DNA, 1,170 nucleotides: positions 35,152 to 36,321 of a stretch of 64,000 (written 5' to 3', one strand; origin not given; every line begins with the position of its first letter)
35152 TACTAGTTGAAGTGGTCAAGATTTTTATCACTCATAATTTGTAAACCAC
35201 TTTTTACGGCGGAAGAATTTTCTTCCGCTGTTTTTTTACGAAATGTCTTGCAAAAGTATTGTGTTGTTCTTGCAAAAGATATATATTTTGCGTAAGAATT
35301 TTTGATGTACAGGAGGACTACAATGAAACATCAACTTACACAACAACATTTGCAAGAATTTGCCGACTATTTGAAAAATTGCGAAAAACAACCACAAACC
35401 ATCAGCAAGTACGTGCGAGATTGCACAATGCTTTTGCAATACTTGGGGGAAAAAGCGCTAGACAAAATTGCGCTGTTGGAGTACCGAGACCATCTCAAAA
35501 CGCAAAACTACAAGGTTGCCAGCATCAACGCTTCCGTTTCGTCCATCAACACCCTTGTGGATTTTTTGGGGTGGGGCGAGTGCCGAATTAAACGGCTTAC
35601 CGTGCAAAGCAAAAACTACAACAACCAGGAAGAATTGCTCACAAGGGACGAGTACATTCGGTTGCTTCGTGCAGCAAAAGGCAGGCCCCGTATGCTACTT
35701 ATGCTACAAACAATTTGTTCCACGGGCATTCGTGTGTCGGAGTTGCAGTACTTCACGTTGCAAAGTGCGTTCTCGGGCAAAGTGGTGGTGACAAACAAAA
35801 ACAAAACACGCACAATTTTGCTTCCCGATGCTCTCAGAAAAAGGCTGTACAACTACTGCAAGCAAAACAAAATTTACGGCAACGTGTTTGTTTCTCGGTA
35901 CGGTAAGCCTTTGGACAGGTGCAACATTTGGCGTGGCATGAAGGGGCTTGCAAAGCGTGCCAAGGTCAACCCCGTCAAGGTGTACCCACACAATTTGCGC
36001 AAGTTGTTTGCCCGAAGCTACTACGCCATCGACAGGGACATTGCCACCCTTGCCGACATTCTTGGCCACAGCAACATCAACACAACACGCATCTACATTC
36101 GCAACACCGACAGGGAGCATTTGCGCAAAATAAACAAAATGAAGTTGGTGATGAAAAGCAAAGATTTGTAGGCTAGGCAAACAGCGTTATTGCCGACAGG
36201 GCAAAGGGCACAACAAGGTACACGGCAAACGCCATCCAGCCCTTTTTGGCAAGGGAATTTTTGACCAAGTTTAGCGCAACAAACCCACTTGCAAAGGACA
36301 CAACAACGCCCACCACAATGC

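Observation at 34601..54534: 259-bp inverted repeats (junction element + RHS fragment) bracket a 19.4-kb segment holding dnaA and a tyrosine recombinase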

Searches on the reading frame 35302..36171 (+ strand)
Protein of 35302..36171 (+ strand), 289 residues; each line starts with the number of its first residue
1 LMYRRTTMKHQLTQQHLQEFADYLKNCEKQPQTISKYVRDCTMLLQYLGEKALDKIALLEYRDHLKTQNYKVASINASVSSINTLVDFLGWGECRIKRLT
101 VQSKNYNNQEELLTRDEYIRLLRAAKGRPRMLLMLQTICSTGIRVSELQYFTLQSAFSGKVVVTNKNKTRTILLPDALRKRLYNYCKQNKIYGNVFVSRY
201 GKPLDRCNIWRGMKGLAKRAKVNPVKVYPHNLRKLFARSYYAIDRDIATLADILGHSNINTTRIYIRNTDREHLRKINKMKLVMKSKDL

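Call 6: search_protein_families(library=pfam, proteins=[window:35302-36171:+], max_evalue=0.01)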
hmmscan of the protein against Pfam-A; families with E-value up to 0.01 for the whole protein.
window:35302-36171:+ (289 aa): 2 families
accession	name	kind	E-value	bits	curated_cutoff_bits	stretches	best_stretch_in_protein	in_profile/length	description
PF00589.27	Phage_integrase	-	1.5e-22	80.6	27.1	1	113-270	3-170/172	Phage integrase family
PF02899.23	Phage_int_SAM_1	-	1.5e-05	25.6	22.3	1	17-90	1-80/83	Phage integrase, N-terminal SAM-like domain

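Call 18: find_encoding_contigs(protein=window:35323-36171:+, flank=10000, max_places=10)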
Protein window:35323-36171:+ (282 aa): 24 contigs read that carry it; 10 places shown.
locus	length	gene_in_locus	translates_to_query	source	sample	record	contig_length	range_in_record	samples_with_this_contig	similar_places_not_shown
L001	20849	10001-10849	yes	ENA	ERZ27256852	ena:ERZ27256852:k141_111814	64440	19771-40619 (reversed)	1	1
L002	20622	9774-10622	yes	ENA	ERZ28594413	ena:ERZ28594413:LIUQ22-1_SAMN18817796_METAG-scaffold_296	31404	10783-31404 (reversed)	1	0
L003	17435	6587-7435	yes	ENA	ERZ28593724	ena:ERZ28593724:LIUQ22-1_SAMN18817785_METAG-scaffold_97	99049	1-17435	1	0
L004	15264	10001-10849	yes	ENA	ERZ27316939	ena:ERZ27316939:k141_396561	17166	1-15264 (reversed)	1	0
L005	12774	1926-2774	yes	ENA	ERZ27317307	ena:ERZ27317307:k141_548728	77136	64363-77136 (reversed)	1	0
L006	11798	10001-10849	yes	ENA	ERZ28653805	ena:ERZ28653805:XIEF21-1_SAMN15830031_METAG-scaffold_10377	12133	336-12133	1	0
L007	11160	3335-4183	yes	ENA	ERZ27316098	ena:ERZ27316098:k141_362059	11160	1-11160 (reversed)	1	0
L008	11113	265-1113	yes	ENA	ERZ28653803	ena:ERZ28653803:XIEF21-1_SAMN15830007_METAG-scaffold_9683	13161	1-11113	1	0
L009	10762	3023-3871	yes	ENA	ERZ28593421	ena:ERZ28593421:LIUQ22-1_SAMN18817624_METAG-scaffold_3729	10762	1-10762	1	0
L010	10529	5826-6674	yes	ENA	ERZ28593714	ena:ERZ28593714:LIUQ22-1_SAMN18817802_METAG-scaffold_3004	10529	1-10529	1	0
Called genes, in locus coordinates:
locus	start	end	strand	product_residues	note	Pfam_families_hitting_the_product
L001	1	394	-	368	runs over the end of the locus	PF00712:DNA_pol3_beta, PF02767:DNA_pol3_beta_2, PF02768:DNA_pol3_beta_3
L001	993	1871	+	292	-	PF02645:DegV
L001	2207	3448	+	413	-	PF01697:Glyco_transf_92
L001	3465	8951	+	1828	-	PF05593:RHS_repeat (faint)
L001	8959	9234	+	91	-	-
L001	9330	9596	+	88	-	-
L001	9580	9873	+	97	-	-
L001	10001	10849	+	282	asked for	PF02899:Phage_int_SAM_1 (faint), PF00589:Phage_integrase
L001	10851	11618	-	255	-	PF02673:BacA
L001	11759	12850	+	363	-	PF01926:MMR_HSR1, PF02421:FeoB_N, PF06071:YchF-GTPase_C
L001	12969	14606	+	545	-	PF13347:MFS_2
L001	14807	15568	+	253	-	-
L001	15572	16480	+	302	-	-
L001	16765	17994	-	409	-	PF02127:Peptidase_M18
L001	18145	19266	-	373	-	PF25198:Spore_GerAC_N, PF05504:Spore_GerAC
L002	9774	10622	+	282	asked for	PF02899:Phage_int_SAM_1 (faint), PF00589:Phage_integrase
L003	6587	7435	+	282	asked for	PF02899:Phage_int_SAM_1 (faint), PF00589:Phage_integrase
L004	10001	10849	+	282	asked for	PF02899:Phage_int_SAM_1 (faint), PF00589:Phage_integrase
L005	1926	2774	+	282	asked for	PF02899:Phage_int_SAM_1 (faint), PF00589:Phage_integrase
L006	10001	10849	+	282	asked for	PF02899:Phage_int_SAM_1 (faint), PF00589:Phage_integrase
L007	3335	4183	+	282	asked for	PF02899:Phage_int_SAM_1 (faint), PF00589:Phage_integrase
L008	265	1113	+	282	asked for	PF02899:Phage_int_SAM_1 (faint), PF00589:Phage_integrase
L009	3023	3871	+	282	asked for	PF02899:Phage_int_SAM_1 (faint), PF00589:Phage_integrase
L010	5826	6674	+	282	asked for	PF02899:Phage_int_SAM_1 (faint), PF00589:Phage_integrase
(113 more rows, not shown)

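Call 21: find_related_loci(query=window:35323-36171:+, collection=genome_contigs, flank=10000)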
Query window:35323-36171:+ (282 aa) in genome_contigs; peptide patterns used: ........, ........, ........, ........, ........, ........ (x = any residue, [..] = any of these).
33 stretches matched a pattern, but none encodes a relative of the query by tblastn (E <= 1e-3).

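Call 22: find_homologous_proteins(query=window:35323-36171:+, max_evalue=1e-10)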
Query window:35323-36171:+ (282 aa): 7685 proteins with E <= 1e-10 among 8000 candidates; the best 120 are listed.
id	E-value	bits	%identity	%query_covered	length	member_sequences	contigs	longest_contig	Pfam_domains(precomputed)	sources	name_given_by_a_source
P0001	5.1e-184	628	100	100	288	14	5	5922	PF00589.28,PF02899.24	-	-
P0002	1.1e-89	318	52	97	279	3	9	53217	PF00589.28,PF02899.24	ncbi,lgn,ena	-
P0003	3.2e-86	307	52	98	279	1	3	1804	PF00589.28,PF02899.24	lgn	-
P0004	4.0e-86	307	53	97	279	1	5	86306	PF00589.28,PF02899.24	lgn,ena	-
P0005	5.3e-86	306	52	97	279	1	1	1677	PF00589.28,PF02899.24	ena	-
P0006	1.0e-85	306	51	97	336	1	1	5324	PF00589.28,PF02899.24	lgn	-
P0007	1.0e-85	306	52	97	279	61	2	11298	PF13495.13,PF00589.28,PF02899.24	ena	-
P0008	1.3e-85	305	52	97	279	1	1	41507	PF13495.13,PF00589.28,PF02899.24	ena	-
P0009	1.7e-85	305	53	97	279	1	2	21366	PF00589.28,PF02899.24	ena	-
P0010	2.0e-85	305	52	97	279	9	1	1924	PF00589.28,PF02899.24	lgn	-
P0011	2.1e-85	305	53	98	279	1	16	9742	PF00589.28,PF02899.24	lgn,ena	-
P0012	2.2e-85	304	51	98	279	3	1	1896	PF00589.28,PF02899.24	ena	-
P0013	2.2e-85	304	51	97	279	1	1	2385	PF00589.28,PF02899.24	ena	-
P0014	2.5e-85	304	52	97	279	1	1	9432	PF13495.13,PF00589.28,PF02899.24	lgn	-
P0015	2.5e-85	304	52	97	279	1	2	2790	PF13495.13,PF00589.28,PF02899.24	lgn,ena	-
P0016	3.0e-85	304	52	97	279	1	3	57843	PF00589.28,PF02899.24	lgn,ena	-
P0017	3.0e-85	304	52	97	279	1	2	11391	PF00589.28,PF02899.24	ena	-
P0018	3.1e-85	304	51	98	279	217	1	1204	PF00589.28,PF02899.24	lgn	-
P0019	3.2e-85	304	51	98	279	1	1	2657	PF00589.28,PF02899.24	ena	-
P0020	4.2e-85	304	51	97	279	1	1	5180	PF00589.28,PF02899.24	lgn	-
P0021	4.5e-85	303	52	97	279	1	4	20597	PF13495.13,PF00589.28,PF02899.24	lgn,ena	-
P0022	4.7e-85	303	51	97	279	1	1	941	PF13495.13,PF00589.28,PF02899.24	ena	-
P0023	5.0e-85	303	52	97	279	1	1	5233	PF13495.13,PF00589.28,PF02899.24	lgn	-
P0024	5.2e-85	303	52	97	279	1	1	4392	PF00589.28,PF02899.24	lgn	-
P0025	5.4e-85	303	52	97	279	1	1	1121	PF00589.28,PF02899.24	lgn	-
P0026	5.4e-85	303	53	96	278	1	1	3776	PF00589.28,PF02899.24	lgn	-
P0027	5.5e-85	303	51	97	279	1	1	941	PF13495.13,PF00589.28,PF02899.24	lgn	-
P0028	5.7e-85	303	52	97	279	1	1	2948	PF00589.28,PF02899.24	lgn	-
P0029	5.9e-85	303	51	97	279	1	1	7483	PF00589.28,PF02899.24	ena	-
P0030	5.9e-85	303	52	97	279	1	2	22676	PF00589.28,PF02899.24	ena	-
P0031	6.0e-85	303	52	97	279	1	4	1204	PF13495.13,PF00589.28,PF02899.24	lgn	-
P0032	6.3e-85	303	53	98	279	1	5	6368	PF00589.28,PF02899.24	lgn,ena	-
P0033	6.9e-85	303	52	98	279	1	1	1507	PF00589.28,PF02899.24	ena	-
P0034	7.1e-85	303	52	97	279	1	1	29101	PF13495.13,PF00589.28,PF02899.24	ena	-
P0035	7.3e-85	303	51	97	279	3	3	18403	PF00589.28,PF02899.24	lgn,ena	-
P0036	7.6e-85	303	51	97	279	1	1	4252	PF13495.13,PF00589.28,PF02899.24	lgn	-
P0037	8.0e-85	303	51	97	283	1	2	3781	PF00589.28,PF02899.24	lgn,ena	-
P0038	8.6e-85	303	51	97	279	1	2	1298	PF00589.28,PF02899.24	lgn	-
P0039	8.6e-85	303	50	98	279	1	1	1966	PF00589.28,PF02899.24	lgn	-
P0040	9.6e-85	302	51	97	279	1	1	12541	PF13495.13,PF00589.28,PF02899.24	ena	-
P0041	9.7e-85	302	51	97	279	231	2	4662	PF13495.13,PF00589.28,PF02899.24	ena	-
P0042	1.0e-84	302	51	97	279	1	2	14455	PF00589.28,PF02899.24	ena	-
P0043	1.0e-84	302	50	98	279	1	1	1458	PF00589.28,PF02899.24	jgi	-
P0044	1.0e-84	302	51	97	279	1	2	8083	PF00589.28,PF02899.24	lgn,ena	-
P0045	1.1e-84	302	51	97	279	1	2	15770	PF00589.28,PF02899.24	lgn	-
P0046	1.2e-84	302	51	97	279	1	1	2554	PF00589.28,PF02899.24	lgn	-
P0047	1.3e-84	302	51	97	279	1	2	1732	PF13495.13,PF00589.28,PF02899.24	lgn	-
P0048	1.4e-84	302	52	98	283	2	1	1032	PF00589.28,PF02899.24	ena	-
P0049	1.4e-84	302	51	97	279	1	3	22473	PF13495.13,PF00589.28,PF02899.24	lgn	-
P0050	1.5e-84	302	52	97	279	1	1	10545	PF00589.28,PF02899.24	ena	-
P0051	1.6e-84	302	51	97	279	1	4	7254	PF00589.28,PF02899.24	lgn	-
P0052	2.1e-84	301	51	97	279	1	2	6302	PF13495.13,PF00589.28,PF02899.24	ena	-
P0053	2.4e-84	301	52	98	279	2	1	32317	PF13495.13,PF00589.28,PF02899.24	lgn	-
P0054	3.0e-84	301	51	97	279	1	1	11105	PF13495.13,PF00589.28,PF02899.24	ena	-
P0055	3.7e-84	300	51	98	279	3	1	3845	PF00589.28,PF02899.24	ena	-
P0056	3.8e-84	300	52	98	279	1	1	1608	PF00589.28,PF02899.24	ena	-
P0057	4.4e-84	300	50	97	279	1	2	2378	PF00589.28,PF02899.24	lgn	-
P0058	4.5e-84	300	51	98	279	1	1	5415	PF00589.28,PF02899.24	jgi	-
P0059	4.9e-84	300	50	97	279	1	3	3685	PF00589.28,PF02899.24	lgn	-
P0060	5.1e-84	300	51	97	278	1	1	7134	PF00589.28,PF02899.24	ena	-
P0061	5.7e-84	300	49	97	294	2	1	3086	PF13495.13,PF00589.28,PF02899.24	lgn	-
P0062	5.8e-84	300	49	97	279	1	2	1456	PF00589.28,PF02899.24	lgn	-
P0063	5.8e-84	300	49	98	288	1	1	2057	PF00589.28,PF02899.24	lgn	-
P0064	6.0e-84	300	53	97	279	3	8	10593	PF00589.28,PF02899.24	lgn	-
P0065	6.1e-84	300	51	97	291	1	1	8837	PF13495.13,PF00589.28,PF02899.24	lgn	-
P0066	6.5e-84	300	53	97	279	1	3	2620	PF00589.28,PF02899.24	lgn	-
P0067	6.7e-84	300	50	98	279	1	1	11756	PF00589.28,PF02899.24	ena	-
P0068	7.0e-84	300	50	98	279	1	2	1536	PF00589.28,PF02899.24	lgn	-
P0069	7.4e-84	299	53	98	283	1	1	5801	PF00589.28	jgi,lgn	-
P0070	7.5e-84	299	49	98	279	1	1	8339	PF13495.13,PF00589.28,PF02899.24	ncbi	-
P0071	7.8e-84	299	51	98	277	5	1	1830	PF00589.28,PF02899.24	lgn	-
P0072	8.4e-84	299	51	98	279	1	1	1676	PF00589.28,PF02899.24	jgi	-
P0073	8.6e-84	299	50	97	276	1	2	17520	PF13495.13,PF00589.28,PF02899.24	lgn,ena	-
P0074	8.6e-84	299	49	97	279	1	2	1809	PF13495.13,PF00589.28,PF02899.24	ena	-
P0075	8.9e-84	299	52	98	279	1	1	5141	PF00589.28,PF02899.24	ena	-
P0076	9.5e-84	299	51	97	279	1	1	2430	PF00589.28,PF02899.24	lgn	-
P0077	1.0e-83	299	51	98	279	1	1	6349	PF00589.28,PF02899.24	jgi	-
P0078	1.0e-83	299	50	98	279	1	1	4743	PF00589.28,PF02899.24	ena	-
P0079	1.0e-83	299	51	97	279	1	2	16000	PF13495.13,PF00589.28,PF02899.24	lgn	-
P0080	1.1e-83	299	51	97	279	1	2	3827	PF13495.13,PF00589.28,PF02899.24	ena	-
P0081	1.1e-83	299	50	98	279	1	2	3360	PF00589.28,PF02899.24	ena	-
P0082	1.1e-83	299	52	97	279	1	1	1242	PF00589.28,PF02899.24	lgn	-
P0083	1.1e-83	299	51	97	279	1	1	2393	PF13495.13,PF00589.28,PF02899.24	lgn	-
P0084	1.1e-83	299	51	100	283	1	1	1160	PF00589.28,PF02899.24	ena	-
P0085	1.2e-83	299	51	97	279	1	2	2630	PF13495.13,PF00589.28,PF02899.24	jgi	-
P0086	1.3e-83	299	49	98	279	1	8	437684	PF00589.28,PF02899.24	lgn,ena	-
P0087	1.3e-83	299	53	97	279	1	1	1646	PF00589.28,PF02899.24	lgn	-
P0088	1.3e-83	299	49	98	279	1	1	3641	PF00589.28,PF02899.24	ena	-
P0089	1.5e-83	298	51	98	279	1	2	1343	PF00589.28,PF02899.24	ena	-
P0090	1.6e-83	298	51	97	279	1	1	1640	PF00589.28,PF02899.24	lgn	-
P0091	1.6e-83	298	51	97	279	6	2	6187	PF00589.28,PF02899.24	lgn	-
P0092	1.6e-83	298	51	98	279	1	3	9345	PF00589.28,PF02899.24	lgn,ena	-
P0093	1.8e-83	298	49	98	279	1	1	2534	PF00589.28,PF02899.24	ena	-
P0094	1.8e-83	298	51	97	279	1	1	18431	PF13495.13,PF00589.28,PF02899.24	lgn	-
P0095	1.8e-83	298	49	97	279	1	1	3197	PF13495.13,PF00589.28,PF02899.24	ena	-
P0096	1.9e-83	298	51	97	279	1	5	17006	PF00589.28,PF02899.24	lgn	-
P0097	1.9e-83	298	51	97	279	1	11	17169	PF00589.28,PF02899.24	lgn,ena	-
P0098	2.1e-83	298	50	97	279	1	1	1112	PF13495.13,PF00589.28,PF02899.24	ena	-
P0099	2.2e-83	298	50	97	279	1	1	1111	PF00589.28,PF02899.24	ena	-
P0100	2.5e-83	298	50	97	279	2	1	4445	PF00589.28,PF02899.24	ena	-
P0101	2.5e-83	298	51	97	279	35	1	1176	PF00589.28,PF02899.24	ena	-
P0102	2.5e-83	298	51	97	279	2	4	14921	PF00589.28,PF02899.24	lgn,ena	-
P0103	2.6e-83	298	49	98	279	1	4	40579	PF00589.28,PF02899.24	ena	-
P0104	2.6e-83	298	51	97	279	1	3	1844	PF13495.13,PF00589.28,PF02899.24,PF06757.19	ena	-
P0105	2.6e-83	298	50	97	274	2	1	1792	PF00589.28,PF02899.24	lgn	-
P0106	2.7e-83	298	51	97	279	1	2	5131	PF13495.13,PF00589.28,PF02899.24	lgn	-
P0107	2.7e-83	298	50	98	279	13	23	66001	PF00589.28,PF02899.24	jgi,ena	-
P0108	2.8e-83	298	51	98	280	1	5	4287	PF00589.28,PF02899.24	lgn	-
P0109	2.8e-83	298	52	97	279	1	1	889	PF00589.28,PF02899.24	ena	-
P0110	3.0e-83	297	51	97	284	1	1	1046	PF00589.28,PF02899.24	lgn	-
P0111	3.0e-83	297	49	97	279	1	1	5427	PF00589.28,PF02899.24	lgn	-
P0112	3.1e-83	297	49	96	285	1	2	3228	PF00589.28,PF02899.24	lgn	-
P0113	3.1e-83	297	52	97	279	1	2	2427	PF00589.28,PF02899.24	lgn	-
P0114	3.1e-83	297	51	97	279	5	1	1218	PF00589.28,PF02899.24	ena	-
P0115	3.2e-83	297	49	97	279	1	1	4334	PF13495.13,PF00589.28,PF02899.24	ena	-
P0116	3.3e-83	297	51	97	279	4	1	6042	PF13495.13,PF00589.28,PF02899.24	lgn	-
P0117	3.9e-83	297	49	97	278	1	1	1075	PF13495.13,PF00589.28,PF02899.24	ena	-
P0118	4.0e-83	297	50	97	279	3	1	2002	PF00589.28,PF02899.24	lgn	-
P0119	4.3e-83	297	53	97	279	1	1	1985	PF00589.28,PF02899.24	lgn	-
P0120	4.7e-83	297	48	97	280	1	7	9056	PF00589.28,PF02899.24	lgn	-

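Call 23: search_protein_families(library=ncbifam, proteins=[window:35323-36171:+], max_evalue=0.001)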
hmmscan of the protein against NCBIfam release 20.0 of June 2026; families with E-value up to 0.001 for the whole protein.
window:35323-36171:+ (282 aa): 11 families
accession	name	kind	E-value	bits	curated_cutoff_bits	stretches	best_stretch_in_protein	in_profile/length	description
NF040815.2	recomb_XerA_Arch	equivalog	1.1e-34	120.3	220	1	12-269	2-261/263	site-specific tyrosine recombinase/integron integrase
TIGR02225.1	recomb_XerD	equivalog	2.1e-30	106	329.6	1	12-271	2-283/290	site-specific tyrosine recombinase XerD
NF001399.0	PRK00283.1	subfamily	5.5e-28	98.1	279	1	5-271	4-292/300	tyrosine recombinase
TIGR02224.1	recomb_XerC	equivalog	2.4e-26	92.8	335.15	1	12-270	2-285/295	tyrosine recombinase XerC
NF003462.0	PRK05084.1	equivalog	2.7e-13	49.4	267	1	121-273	194-356/360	tyrosine recombinase XerS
TIGR02249.1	integrase_gron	subfamily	2e-12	47.1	265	1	202-264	242-303/315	integron integrase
NF011946.0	PRK15417.1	equivalog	2.9e-09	36.5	435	1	220-260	274-314/337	integron integrase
NF002331.0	PRK01287.1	subfamily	4.5e-06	25.9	371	1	126-271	166-321/365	site-specific tyrosine recombinase XerC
NF007370.0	PRK09870.1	subfamily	4.7e-06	26.4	221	1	186-259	105-177/200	tyrosine-type DNA invertase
NF041502.1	integrase_1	equivalog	0.00027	19.8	350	0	220-273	319-371/484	site-specific integrase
NF007371.0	PRK09871.1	subfamily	0.00049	19.7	222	1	185-259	99-172/198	tyrosine-type DNA invertase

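Call 24: find_encoding_contigs(protein=P0086, flank=10000, max_places=3)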
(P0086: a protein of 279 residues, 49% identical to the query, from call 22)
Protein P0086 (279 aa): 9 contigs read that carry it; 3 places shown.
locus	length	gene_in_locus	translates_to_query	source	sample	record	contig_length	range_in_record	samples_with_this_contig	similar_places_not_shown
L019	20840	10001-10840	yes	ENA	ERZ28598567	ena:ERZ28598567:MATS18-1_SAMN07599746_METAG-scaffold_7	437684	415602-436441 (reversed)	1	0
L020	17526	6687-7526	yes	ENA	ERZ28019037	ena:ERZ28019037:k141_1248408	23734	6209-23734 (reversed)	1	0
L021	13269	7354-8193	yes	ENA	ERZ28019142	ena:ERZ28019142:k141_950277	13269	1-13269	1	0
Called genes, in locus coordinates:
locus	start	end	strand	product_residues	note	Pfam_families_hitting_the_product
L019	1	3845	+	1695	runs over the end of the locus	?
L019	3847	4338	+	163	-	PF12960:DUF3849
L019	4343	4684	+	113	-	PF21983:NikA-like, PF05713:MobC (weak)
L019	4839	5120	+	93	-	PF18956:DUF5699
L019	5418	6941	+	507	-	PF04326:SLFN_AlbA_2, PF13749:HATPase_c_4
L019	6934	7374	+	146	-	-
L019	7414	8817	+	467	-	PF03432:Relaxase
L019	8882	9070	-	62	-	-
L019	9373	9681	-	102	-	PF12844:HTH_19 (weak), PF01381:HTH_3 (weak)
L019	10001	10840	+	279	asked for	PF02899:Phage_int_SAM_1 (weak), PF00589:Phage_integrase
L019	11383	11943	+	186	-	PF10502:Peptidase_S26 (weak)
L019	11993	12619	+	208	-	-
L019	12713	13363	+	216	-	-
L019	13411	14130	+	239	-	PF12389:Peptidase_M73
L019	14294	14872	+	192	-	-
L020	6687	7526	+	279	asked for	PF02899:Phage_int_SAM_1 (weak), PF00589:Phage_integrase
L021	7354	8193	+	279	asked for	PF02899:Phage_int_SAM_1 (weak), PF00589:Phage_integrase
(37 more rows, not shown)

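Call 25: find_encoding_contigs(protein=P0002, flank=10000, max_places=4)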
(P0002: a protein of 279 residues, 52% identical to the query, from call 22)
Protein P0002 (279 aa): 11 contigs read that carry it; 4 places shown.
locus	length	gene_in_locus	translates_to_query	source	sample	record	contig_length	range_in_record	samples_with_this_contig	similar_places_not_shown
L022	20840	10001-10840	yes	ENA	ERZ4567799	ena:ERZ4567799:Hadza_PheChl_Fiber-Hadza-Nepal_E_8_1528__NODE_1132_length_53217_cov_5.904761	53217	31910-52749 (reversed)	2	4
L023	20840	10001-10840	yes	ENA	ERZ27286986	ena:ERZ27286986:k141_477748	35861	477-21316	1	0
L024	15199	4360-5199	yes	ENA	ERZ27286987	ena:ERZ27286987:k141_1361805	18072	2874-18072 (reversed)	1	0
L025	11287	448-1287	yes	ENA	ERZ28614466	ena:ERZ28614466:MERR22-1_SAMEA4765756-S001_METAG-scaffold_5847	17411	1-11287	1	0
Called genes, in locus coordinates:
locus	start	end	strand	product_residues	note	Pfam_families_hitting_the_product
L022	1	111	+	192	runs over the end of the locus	?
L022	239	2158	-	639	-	PF01966:HD (weak)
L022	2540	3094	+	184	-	-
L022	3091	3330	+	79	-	-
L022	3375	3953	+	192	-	PF00005:ABC_tran, PF02463:SMC_N (faint), PF09818:ABC_ATPase (faint)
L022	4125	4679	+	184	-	PF00440:TetR_N (weak), PF14278:TetR_C_8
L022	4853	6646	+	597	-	PF06100:MCRA, PF13450:NAD_binding_8 (weak)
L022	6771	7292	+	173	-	PF00293:NUDIX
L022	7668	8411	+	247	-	PF13577:SnoaL_4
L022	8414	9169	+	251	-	PF13577:SnoaL_4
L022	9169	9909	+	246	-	-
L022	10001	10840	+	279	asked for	PF02899:Phage_int_SAM_1 (weak), PF00589:Phage_integrase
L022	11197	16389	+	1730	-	PF00395:SLH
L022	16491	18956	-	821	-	PF00072:Response_reg, PF01966:HD, PF13487:HD_5, PF00990:GGDEF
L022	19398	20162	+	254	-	PF00528:BPD_transp_1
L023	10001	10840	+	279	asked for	PF02899:Phage_int_SAM_1 (weak), PF00589:Phage_integrase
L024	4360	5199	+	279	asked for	PF02899:Phage_int_SAM_1 (weak), PF00589:Phage_integrase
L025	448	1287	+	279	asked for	PF02899:Phage_int_SAM_1 (weak), PF00589:Phage_integrase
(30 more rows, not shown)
